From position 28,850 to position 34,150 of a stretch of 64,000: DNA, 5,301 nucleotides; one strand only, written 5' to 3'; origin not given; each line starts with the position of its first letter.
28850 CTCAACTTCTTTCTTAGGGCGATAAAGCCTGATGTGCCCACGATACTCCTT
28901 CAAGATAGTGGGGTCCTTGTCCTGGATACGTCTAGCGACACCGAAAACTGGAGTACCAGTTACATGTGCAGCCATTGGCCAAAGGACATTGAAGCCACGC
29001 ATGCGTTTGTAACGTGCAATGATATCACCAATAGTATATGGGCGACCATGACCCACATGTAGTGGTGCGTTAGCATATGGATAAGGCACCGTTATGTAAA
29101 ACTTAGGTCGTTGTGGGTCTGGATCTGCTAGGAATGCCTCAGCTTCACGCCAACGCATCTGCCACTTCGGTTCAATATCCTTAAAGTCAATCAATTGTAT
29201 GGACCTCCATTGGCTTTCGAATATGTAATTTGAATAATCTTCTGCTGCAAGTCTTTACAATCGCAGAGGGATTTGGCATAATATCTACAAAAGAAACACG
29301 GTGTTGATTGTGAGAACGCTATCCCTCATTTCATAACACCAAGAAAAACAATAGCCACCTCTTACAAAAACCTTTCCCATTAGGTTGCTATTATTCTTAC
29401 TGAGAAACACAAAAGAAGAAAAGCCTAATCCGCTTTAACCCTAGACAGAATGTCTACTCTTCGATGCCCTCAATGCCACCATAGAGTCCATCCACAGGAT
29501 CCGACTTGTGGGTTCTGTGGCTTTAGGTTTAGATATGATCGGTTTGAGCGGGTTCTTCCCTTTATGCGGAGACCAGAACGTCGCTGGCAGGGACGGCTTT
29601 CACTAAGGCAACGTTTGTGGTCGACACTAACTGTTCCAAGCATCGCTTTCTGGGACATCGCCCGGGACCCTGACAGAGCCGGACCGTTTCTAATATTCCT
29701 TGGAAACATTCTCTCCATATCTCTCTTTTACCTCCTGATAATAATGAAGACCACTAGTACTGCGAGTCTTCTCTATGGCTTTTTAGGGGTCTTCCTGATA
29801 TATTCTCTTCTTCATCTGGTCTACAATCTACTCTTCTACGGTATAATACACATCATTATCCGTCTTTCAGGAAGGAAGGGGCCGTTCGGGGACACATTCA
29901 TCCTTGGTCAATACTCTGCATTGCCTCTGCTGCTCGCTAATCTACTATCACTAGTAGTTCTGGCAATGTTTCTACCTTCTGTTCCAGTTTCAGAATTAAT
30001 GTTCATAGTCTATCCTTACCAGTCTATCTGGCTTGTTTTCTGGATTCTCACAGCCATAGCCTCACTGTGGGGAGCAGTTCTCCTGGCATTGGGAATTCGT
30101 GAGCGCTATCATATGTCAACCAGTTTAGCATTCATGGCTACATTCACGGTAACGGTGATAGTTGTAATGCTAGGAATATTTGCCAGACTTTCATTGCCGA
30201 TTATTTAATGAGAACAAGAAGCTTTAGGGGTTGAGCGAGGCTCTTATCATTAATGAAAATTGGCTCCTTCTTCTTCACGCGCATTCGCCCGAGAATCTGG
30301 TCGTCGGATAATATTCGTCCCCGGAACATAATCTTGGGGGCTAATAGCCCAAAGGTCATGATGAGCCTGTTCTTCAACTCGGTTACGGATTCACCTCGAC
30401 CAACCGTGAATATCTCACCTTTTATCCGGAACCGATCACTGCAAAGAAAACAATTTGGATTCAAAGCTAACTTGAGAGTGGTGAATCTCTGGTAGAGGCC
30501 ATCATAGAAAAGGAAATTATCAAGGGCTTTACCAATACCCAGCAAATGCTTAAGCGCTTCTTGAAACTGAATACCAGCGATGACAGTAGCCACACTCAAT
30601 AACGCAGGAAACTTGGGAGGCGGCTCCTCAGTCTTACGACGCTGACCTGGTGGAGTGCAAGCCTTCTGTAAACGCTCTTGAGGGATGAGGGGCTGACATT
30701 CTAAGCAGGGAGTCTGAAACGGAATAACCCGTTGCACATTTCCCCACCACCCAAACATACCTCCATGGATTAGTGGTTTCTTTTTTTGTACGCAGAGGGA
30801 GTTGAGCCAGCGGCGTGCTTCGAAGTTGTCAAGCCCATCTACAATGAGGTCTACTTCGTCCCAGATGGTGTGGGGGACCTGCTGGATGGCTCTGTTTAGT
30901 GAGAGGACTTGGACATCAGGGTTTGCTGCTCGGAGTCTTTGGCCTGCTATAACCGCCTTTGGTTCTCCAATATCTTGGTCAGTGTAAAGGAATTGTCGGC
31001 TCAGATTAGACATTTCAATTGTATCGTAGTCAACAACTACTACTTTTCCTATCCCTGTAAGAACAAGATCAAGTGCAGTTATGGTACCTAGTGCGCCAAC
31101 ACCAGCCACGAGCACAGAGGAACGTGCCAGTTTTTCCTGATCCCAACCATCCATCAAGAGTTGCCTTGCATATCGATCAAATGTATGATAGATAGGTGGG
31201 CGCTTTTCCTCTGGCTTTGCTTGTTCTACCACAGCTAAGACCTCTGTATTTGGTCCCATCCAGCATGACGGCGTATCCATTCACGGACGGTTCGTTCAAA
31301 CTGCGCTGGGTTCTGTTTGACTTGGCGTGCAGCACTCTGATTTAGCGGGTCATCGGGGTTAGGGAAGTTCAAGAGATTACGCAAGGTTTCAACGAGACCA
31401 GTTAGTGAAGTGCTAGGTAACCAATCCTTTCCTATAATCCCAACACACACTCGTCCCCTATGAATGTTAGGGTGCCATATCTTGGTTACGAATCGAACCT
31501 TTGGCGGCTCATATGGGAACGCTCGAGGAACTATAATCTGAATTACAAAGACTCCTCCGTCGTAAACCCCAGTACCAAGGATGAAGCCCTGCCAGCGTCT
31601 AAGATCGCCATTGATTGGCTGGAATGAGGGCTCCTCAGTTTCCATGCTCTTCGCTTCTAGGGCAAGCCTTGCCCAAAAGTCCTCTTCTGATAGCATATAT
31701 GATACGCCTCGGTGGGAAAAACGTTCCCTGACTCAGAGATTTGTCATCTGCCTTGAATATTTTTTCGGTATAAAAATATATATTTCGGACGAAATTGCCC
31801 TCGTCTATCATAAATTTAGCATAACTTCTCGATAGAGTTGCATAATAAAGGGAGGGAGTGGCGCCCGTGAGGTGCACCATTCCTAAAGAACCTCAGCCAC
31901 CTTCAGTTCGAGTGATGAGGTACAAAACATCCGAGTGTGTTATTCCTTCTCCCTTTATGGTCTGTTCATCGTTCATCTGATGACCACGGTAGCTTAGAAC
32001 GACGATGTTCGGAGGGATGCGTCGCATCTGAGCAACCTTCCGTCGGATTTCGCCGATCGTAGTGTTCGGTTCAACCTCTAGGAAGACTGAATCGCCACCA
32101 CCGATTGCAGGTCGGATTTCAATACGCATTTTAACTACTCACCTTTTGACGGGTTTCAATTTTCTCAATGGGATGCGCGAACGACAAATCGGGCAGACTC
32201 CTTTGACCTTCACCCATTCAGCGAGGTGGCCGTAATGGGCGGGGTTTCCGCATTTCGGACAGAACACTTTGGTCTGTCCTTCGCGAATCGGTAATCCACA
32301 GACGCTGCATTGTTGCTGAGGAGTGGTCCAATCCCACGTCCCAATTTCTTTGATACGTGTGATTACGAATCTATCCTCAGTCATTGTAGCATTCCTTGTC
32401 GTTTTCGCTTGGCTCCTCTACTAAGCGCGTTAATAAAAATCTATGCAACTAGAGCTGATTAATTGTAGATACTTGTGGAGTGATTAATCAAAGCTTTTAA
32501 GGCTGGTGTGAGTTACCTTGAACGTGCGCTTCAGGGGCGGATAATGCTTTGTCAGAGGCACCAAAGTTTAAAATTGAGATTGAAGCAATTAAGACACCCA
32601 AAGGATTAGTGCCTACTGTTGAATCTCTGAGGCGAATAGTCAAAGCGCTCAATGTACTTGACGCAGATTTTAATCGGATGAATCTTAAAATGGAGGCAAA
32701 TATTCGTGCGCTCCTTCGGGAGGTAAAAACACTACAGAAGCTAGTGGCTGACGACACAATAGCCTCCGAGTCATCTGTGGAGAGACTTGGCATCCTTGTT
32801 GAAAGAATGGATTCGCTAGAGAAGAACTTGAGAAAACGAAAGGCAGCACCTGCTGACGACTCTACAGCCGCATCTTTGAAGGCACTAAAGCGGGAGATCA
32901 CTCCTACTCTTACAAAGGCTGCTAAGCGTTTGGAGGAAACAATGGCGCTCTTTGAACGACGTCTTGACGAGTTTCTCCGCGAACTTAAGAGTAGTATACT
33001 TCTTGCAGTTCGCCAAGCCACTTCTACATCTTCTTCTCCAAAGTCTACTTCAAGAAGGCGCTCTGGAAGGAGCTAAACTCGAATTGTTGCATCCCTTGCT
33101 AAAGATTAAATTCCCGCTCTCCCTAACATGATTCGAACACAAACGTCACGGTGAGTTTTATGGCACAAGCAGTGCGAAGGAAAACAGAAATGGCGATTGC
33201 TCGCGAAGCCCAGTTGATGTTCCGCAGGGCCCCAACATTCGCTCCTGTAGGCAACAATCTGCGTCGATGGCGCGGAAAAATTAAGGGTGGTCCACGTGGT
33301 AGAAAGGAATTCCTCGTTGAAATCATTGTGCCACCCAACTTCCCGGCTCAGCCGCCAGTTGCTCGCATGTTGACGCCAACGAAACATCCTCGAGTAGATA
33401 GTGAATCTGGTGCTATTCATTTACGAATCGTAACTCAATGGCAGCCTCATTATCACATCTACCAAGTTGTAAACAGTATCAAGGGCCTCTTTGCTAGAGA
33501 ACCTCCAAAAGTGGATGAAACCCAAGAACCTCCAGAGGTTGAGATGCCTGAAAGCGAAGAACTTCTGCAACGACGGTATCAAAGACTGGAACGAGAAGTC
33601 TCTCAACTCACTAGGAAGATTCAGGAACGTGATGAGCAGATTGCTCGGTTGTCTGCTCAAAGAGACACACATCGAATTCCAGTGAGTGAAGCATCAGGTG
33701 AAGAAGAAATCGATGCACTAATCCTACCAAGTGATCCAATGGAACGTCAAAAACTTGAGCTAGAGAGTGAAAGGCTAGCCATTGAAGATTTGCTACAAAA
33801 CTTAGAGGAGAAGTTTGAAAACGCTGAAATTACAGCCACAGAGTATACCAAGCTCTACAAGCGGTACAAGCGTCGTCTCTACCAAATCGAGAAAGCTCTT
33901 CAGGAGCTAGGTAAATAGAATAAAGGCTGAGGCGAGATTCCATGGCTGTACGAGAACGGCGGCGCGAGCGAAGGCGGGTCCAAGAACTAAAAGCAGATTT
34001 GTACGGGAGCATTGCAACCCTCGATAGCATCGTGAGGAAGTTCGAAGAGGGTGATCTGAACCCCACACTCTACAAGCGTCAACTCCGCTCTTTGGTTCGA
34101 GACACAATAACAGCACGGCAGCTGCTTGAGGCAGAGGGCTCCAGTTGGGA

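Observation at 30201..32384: Complete eukaryote-like ubiquitylation cassette in two mini-operons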

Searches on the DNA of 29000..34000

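Call 37: search_rna_families(source=window, start=29000, end=34000, threshold=evalue, max_evalue=1)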
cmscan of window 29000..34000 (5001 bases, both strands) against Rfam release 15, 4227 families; matches with E-value up to 1: 1.
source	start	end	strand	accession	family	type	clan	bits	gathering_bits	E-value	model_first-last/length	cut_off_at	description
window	30243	30312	+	RF00609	SNORD100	Gene; snRNA; snoRNA; CD-box;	CL00073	21.4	58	0.67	1-81/81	no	Small nucleolar RNA SNORD100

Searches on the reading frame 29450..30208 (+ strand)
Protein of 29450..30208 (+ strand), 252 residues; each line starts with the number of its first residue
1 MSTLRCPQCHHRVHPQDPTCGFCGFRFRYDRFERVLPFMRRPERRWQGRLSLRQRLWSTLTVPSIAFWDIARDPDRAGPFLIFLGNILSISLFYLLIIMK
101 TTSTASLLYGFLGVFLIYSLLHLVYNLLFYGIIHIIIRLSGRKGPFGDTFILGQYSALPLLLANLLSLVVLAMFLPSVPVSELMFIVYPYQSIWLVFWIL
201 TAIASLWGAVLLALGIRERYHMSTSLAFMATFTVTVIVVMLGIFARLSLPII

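Call 3: search_protein_families(library=pfam, proteins=[window:29450-30208:+], max_evalue=0.1)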
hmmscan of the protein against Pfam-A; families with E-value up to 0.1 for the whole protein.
window:29450-30208:+ (252 aa): 3 families
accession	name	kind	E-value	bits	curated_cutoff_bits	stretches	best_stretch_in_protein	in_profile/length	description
PF04893.22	Yip1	-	7.1e-14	52.5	28.6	1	57-243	1-170/173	Yip1 domain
PF13248.11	Zn_ribbon_3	-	0.0025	17.7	27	1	2-24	1-23/26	zinc-ribbon domain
PF12773.13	DZR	-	0.031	14.9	27.3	1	4-24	25-45/45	Double zinc ribbon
